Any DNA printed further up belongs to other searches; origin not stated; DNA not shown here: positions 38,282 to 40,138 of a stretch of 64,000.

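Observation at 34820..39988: Putative MurNAc-6-phosphate catabolic cluster built from non-canonical enzymes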

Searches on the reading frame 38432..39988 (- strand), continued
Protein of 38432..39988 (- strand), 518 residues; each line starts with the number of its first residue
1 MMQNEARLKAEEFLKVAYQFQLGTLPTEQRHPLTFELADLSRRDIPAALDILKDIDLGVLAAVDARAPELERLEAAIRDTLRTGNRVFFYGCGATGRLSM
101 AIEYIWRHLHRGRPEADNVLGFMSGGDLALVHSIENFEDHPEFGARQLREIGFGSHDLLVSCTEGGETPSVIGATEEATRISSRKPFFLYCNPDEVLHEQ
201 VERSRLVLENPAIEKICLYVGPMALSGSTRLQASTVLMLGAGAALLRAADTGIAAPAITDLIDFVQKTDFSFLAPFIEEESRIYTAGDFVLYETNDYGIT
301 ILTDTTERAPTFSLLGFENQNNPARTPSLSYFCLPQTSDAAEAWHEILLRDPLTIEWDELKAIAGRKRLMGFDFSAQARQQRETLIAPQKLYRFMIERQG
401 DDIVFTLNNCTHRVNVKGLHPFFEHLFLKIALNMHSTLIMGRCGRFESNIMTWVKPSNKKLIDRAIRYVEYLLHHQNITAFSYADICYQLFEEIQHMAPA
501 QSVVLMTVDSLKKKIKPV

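Call 56: find_encoding_contigs(protein=P0245, flank=8000, max_places=1)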
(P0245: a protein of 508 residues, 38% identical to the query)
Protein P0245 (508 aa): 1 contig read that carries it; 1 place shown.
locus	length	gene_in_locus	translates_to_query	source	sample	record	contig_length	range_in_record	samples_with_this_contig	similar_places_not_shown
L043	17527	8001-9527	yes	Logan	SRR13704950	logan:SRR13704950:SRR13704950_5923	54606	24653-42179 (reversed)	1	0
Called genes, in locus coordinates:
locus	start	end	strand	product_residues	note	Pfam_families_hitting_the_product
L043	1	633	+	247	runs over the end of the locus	PF03767:Acid_phosphat_B (faint)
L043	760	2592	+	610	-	-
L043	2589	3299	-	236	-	PF00485:PRK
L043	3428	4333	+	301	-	PF12974:Phosphonate-bd, PF09084:NMT1 (weak), PF13531:SBP_bac_11 (weak)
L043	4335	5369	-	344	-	-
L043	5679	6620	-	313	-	PF00561:Abhydrolase_1, PF12146:Hydrolase_4, PF12697:Abhydrolase_6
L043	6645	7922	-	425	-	PF00108:Thiolase_N, PF00109:ketoacyl-synt (faint), PF02803:Thiolase_C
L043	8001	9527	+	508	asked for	PF13580:SIS_2 (weak), PF22645:GKRP_SIS_N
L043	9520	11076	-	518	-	PF12072:RNase_Y_N, PF01966:HD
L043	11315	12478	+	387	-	PF00027:cNMP_binding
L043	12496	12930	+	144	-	PF00571:CBS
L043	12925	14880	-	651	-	-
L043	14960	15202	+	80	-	-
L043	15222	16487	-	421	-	-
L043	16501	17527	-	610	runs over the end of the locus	PF00672:HAMP, PF07228:SpoIIE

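Call 64: search_protein_families(library=pfam, proteins=[L016:4778-6175:-, L016:9935-11218:+, L016:9428-9934:+, L021:4585-5985:+, L029:10821-11765:-, L029:11750-12814:-, L033:201-2018:-, L034:9512-10585:-, L034:10690-11697:-, L035:5999-7816:-], max_evalue=0.001)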
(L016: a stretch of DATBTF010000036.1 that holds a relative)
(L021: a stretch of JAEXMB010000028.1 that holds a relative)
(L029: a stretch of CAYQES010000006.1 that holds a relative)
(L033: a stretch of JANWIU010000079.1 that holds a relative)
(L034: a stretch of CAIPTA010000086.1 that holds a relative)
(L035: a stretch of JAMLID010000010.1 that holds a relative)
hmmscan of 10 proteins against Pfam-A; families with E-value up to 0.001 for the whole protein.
L016:4778-6175:- (465 aa): 1 family
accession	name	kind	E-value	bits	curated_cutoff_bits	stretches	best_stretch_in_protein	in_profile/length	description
PF00155.27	Aminotran_1_2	-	5.3e-31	108.5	19.7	1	82-426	3-361/361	Aminotransferase class I and II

L016:9935-11218:+ (427 aa): 0 families

L016:9428-9934:+ (168 aa): 0 families

L021:4585-5985:+ (466 aa): 5 families
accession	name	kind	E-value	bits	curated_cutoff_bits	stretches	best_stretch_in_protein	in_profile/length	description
PF10996.14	Beta-Casp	-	3.6e-31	108.6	27.7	1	260-381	1-120/120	Beta-Casp domain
PF07521.17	RMMBL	-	1.2e-16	60.9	21.6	1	396-458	3-63/63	Zn-dependent metallo-hydrolase RNA specificity domain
PF00753.33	Lactamase_B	-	3.3e-12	47.2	22.7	1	28-202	8-156/196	Metallo-beta-lactamase superfamily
PF12706.13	Lactamase_B_2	-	1.5e-10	41.4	27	1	37-231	2-179/200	Beta-lactamase superfamily domain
PF16661.11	Lactamase_B_6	-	1.1e-06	28.7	27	1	32-184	3-151/193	Metallo-beta-lactamase superfamily domain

L029:10821-11765:- (314 aa): 9 families
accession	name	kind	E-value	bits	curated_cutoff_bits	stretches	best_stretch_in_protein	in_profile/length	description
PF13484.11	Fer4_16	-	4.8e-23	82.1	30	1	182-247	1-66/66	4Fe-4S double cluster binding domain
PF08331.15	QueG_DUF1730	-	7.2e-12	45.5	25.1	1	60-130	6-77/77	Epoxyqueuosine reductase QueG, DUF1730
PF00037.32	Fer4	-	2.9e-07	30.4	21.1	1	180-198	5-23/24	4Fe-4S binding domain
PF12838.12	Fer4_7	-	4e-07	30.8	27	0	182-198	1-17/52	4Fe-4S dicluster domain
PF13237.11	Fer4_10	-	2.3e-06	27.9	25.5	0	180-210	6-42/53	4Fe-4S dicluster domain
PF13187.11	Fer4_9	-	6.2e-06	26.6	27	0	181-198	35-52/52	4Fe-4S dicluster domain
PF13183.11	Fer4_8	-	1.5e-05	25.9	27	0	177-196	48-67/68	4Fe-4S dicluster domain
PF14697.11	Fer4_21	-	0.00013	22.4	35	0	180-198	38-57/59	4Fe-4S dicluster domain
PF12837.12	Fer4_6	-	0.0004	20.6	25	0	181-198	7-24/24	4Fe-4S binding domain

L029:11750-12814:- (354 aa): 1 family
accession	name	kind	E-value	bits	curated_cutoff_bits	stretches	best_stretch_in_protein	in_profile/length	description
PF00144.29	Beta-lactamase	-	1.8e-31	109.9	27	1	6-341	3-322/329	Beta-lactamase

L033:201-2018:- (605 aa): 3 families
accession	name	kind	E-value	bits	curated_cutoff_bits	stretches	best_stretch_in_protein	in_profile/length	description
PF01522.26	Polysacc_deac_1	-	3.3e-19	69.5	23.1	1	419-555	3-123/124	Polysaccharide deacetylase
PF13439.12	Glyco_transf_4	-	1.4e-18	68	28.5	1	14-158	3-169/170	Glycosyltransferase Family 4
PF13579.12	Glyco_trans_4_4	-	7.2e-06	26.9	29.7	1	13-153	1-157/158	Glycosyl transferase 4-like domain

L034:9512-10585:- (357 aa): 0 families

L034:10690-11697:- (335 aa): 0 families

L035:5999-7816:- (605 aa): 18 families
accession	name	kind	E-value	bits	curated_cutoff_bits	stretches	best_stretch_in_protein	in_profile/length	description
PF00005.33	ABC_tran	-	1.2e-46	159.2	25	2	22-149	2-137/137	ABC transporter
PF12848.13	ABC_tran_Xtn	-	2.3e-22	79.3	25.9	1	188-261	1-74/85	ABC transporter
PF13304.12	AAA_21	-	1.4e-15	58.6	27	1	416-458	251-299/304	AAA domain, putative AbiEii toxin, Type IV TA system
PF02463.25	SMC_N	-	1.2e-13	51.4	40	1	402-469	136-208/220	RecF/RecN/SMC N terminal domain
PF13555.12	AAA_29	-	5.5e-08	32.9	27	0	306-340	19-52/61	P-loop containing region of AAA domain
PF01926.29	MMR_HSR1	-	3.3e-06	27.6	21.9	0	311-363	1-55/113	50S ribosome-binding GTPase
PF13401.12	AAA_22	-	7.9e-06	26.7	27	0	311-446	7-109/130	AAA domain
PF13476.12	AAA_23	-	4.7e-05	24.5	27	0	312-334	22-44/201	AAA domain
PF13191.12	AAA_16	-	9.7e-05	23.4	32.6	0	310-443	25-154/167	AAA ATPase domain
PF13604.12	AAA_30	-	0.0001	22.5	27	0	308-457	15-124/191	AAA domain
PF03193.22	RsgA_GTPase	-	0.00027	21.3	30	0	305-339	102-136/174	RsgA GTPase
PF13671.12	AAA_33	-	0.00028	21.6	27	0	36-56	4-24/143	AAA domain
PF13173.12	AAA_14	-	0.00033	21.1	27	0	312-335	5-28/129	AAA domain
PF02492.25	cobW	-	0.00042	20.4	20.7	0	312-330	3-21/180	CobW/HypB/UreG, nucleotide-binding domain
PF05496.18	RuvB_N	-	0.0005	20.3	27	0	31-54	33-56/159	Holliday junction DNA helicase RuvB P-loop domain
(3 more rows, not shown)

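Call 67: search_protein_families(library=ncbifam, proteins=[L021:6469-8004:+, L028:8847-10349:-], max_evalue=0.00001)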
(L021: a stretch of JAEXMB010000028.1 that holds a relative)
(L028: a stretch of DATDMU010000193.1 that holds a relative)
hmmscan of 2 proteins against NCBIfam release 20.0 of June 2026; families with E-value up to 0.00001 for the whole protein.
L021:6469-8004:+ (511 aa): 9 families
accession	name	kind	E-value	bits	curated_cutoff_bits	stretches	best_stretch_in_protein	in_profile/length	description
TIGR00387.1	glcD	equivalog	1.4e-94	317.3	567.9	1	93-501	3-413/413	glycolate oxidase subunit GlcD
NF008408.0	PRK11230.1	equivalog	5.7e-63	213.1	897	1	87-502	55-471/499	glycolate oxidase subunit GlcD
NF049975.1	2HglutDHaseYdiJ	equivalog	1e-48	165.9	1350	2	86-228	50-196/1018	D-2-hydroxyglutarate dehydrogenase YdiJ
NF008439.0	PRK11282.1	equivalog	1.7e-25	89.7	284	1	97-297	8-208/358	glycolate oxidase subunit GlcE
NF053785.1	DcplphribOxDprE1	equivalog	2.6e-17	63.2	500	1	91-259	18-181/449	decaprenylphosphoryl-beta-D-ribose oxidase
TIGR01678.1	FAD_lactone_ox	subfamily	2.9e-11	42.9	396.8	1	86-274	13-192/438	sugar 1,4-lactone oxidase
TIGR01677.1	pln_FAD_oxido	subfamily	1.1e-06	27.5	383.1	1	91-219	37-171/560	FAD-dependent oxidoreductase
TIGR01676.1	GLDHase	equivalog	1.6e-06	27.3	458.25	1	91-263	65-230/541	L-galactonolactone dehydrogenase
TIGR01679.1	bact_FAD_ox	subfamily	1.6e-06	27.3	292.25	1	87-257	11-171/419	FAD-linked oxidoreductase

L028:8847-10349:- (500 aa): 5 families
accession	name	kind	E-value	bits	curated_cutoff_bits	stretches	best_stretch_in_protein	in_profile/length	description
TIGR00387.1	glcD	equivalog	5.3e-34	117.8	567.9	1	72-287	1-213/413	glycolate oxidase subunit GlcD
NF008408.0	PRK11230.1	equivalog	1.3e-23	83.3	897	1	65-286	52-269/499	glycolate oxidase subunit GlcD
NF049975.1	2HglutDHaseYdiJ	equivalog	2.7e-14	51.9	1350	0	67-211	50-192/1018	D-2-hydroxyglutarate dehydrogenase YdiJ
NF008439.0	PRK11282.1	equivalog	1e-11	44.3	284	1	120-258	43-184/358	glycolate oxidase subunit GlcE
TIGR01679.1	bact_FAD_ox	subfamily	4.5e-07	29.1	292.25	1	63-252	6-180/419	FAD-linked oxidoreductase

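Call 73: list_cluster_members(proteins=[P0123, P0124, P0128, P0130, P0137, P0149, P0160, P0188, P0201, P0230])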
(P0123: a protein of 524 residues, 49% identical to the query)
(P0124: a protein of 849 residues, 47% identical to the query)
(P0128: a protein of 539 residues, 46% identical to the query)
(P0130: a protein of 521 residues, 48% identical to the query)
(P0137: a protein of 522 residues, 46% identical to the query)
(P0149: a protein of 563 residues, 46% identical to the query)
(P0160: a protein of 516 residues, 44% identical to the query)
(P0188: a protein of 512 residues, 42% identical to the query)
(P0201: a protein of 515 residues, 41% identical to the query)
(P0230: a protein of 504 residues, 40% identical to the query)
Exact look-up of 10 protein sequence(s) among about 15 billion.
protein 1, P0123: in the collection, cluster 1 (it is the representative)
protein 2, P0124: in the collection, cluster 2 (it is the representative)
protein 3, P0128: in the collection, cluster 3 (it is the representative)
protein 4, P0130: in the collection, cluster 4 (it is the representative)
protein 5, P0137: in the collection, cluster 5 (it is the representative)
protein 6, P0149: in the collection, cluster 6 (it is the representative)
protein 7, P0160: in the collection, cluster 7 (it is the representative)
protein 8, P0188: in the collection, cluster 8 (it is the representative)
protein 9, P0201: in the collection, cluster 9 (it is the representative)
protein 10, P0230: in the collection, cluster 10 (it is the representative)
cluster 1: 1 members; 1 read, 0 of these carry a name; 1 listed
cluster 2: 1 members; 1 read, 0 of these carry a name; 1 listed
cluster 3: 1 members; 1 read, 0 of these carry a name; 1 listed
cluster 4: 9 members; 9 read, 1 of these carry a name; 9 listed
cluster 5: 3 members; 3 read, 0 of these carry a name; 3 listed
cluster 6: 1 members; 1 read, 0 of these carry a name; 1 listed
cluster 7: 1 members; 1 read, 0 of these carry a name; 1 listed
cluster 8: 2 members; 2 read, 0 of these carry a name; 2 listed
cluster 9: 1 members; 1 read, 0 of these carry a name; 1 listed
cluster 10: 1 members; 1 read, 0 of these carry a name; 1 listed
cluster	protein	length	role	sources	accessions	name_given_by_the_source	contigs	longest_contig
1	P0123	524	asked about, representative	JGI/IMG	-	-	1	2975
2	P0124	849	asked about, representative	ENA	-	-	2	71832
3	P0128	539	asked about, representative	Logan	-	-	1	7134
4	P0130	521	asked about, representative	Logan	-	-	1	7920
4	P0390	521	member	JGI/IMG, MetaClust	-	\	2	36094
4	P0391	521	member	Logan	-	-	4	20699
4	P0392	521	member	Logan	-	-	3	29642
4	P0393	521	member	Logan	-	-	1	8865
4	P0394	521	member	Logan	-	-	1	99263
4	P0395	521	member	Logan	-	-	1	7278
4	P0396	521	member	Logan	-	-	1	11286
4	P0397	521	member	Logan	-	-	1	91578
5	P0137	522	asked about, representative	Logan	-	-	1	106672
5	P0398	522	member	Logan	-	-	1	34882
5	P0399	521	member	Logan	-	-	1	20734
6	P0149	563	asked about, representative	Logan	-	-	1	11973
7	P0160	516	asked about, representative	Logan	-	-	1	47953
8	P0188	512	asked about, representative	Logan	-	-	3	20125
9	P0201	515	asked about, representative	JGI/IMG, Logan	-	-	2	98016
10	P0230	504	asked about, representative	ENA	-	-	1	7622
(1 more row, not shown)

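Call 74: find_encoding_contigs(protein=P0137, flank=6000, max_places=1)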
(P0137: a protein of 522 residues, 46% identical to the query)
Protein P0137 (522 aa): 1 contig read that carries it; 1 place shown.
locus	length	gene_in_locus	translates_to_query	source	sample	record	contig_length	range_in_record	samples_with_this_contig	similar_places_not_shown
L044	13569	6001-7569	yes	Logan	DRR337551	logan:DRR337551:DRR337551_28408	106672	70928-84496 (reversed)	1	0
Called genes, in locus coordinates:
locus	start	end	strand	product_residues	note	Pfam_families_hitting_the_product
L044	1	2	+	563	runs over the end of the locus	PF00027:cNMP_binding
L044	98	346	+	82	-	PF01197:Ribosomal_L31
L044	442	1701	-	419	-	PF00246:Peptidase_M14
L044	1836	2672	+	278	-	PF00892:EamA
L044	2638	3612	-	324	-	PF01545:Cation_efflux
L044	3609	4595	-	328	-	PF00561:Abhydrolase_1, PF12146:Hydrolase_4 (weak), PF12697:Abhydrolase_6, PF08386:Abhydrolase_4 (weak)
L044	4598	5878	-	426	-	PF00108:Thiolase_N, PF02803:Thiolase_C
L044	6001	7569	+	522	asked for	PF22645:GKRP_SIS_N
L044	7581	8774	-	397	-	PF00027:cNMP_binding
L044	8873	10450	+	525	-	PF12072:RNase_Y_N, PF01966:HD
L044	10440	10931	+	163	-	-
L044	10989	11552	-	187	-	-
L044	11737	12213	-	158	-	-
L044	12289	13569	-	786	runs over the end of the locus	-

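Call 75: find_encoding_contigs(protein=P0201, flank=6000, max_places=1)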
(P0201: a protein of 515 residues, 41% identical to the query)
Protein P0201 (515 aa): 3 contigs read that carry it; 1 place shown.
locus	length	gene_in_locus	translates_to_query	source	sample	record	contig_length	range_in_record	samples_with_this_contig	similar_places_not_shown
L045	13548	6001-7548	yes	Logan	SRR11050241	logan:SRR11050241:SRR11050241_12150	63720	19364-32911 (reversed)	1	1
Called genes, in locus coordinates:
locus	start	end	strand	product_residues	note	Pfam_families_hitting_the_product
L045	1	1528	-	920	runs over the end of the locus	-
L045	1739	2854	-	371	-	PF01207:Dus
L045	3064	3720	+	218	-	PF00702:Hydrolase, PF13419:HAD_2, PF13242:Hydrolase_like (faint)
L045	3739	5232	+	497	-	PF02881:SRP54_N, PF00448:SRP54, PF13401:AAA_22 (faint), PF02978:SRP_SPB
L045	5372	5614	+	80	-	PF00886:Ribosomal_S16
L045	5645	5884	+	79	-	PF13083:KH_KhpA-B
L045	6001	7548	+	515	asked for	PF13580:SIS_2 (faint), PF22645:GKRP_SIS_N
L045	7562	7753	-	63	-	PF02416:TatA_B_E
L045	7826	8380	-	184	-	PF14489:QueF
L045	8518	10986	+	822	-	PF00762:Ferrochelatase, PF07690:MFS_1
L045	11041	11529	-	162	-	PF00210:Ferritin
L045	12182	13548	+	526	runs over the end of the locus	PF13091:PLDc_2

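Call 76: find_encoding_contigs(protein=P0394, flank=6000, max_places=1)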
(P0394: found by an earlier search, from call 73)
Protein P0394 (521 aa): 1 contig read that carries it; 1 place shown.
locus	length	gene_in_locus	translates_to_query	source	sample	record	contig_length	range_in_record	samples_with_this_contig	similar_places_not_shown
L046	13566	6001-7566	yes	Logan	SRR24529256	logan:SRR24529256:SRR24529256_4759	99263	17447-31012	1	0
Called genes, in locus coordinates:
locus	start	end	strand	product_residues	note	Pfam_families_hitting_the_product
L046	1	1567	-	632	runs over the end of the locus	-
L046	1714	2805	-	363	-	PF01207:Dus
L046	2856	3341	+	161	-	PF00702:Hydrolase, PF13419:HAD_2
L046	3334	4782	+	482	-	PF02881:SRP54_N, PF00448:SRP54, PF13401:AAA_22 (weak), PF02978:SRP_SPB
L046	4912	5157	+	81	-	PF00886:Ribosomal_S16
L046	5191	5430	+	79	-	PF13083:KH_KhpA-B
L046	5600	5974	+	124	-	PF00072:Response_reg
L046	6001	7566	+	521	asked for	PF22645:GKRP_SIS_N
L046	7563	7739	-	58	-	PF02416:TatA_B_E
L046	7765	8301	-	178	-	PF14819:QueF_N (weak), PF14489:QueF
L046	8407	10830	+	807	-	PF00762:Ferrochelatase, PF07690:MFS_1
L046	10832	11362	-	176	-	PF00753:Lactamase_B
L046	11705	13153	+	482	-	PF13091:PLDc_2, PF00614:PLDc (faint), PF13091:PLDc_2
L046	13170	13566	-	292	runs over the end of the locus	PF02655:ATP-grasp_3 (weak), PF08443:RimK, PF02955:GSH-S_ATP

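Call 79: find_related_loci(query=A4, collection=metagenome_contigs, flank=6000)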
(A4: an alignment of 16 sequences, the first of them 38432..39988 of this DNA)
Query A4 (518 aa) in metagenome_contigs; peptide patterns used: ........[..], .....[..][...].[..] (x = any residue, [..] = any of these).
600 stretches matched a pattern (row limit reached: there are more); 506 encode a relative of the query (tblastn E <= 1e-3); the best 80 are kept; 80 distinct loci.
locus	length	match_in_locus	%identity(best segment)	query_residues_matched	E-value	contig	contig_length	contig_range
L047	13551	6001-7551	84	1-517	0e+0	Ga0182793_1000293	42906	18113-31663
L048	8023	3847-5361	75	2-514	0e+0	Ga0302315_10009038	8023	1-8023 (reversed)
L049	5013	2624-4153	73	2-516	0e+0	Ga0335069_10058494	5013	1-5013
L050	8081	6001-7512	62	7-514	0e+0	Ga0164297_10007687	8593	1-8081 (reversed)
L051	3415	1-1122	68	136-512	0e+0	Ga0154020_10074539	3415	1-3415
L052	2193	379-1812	59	9-512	0e+0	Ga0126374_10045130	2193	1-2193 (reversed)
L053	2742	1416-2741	61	2-452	2e-180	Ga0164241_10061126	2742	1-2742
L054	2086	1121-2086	73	4-334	3e-175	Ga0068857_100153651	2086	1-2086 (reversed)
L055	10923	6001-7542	49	2-514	4e-161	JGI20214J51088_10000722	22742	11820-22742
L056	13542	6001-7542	49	2-514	4e-161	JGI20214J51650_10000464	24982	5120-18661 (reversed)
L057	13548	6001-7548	49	2-516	1e-160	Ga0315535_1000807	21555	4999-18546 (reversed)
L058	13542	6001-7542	50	2-514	1e-159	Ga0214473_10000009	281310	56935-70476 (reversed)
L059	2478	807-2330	51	2-514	2e-169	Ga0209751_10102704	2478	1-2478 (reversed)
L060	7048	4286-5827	49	2-514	4e-159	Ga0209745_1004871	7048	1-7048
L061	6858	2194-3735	49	2-514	4e-159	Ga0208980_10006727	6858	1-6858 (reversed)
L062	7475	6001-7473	50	2-491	1e-157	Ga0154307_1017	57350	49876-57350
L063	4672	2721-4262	48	2-514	4e-160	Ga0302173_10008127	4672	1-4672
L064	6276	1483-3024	48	2-514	1e-157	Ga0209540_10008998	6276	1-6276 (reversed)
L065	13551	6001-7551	48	1-516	1e-156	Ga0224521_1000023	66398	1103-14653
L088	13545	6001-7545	45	6-514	6e-140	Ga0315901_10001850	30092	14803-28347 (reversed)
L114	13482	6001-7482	41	9-508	2e-118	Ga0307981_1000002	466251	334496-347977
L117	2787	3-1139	48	139-516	4e-116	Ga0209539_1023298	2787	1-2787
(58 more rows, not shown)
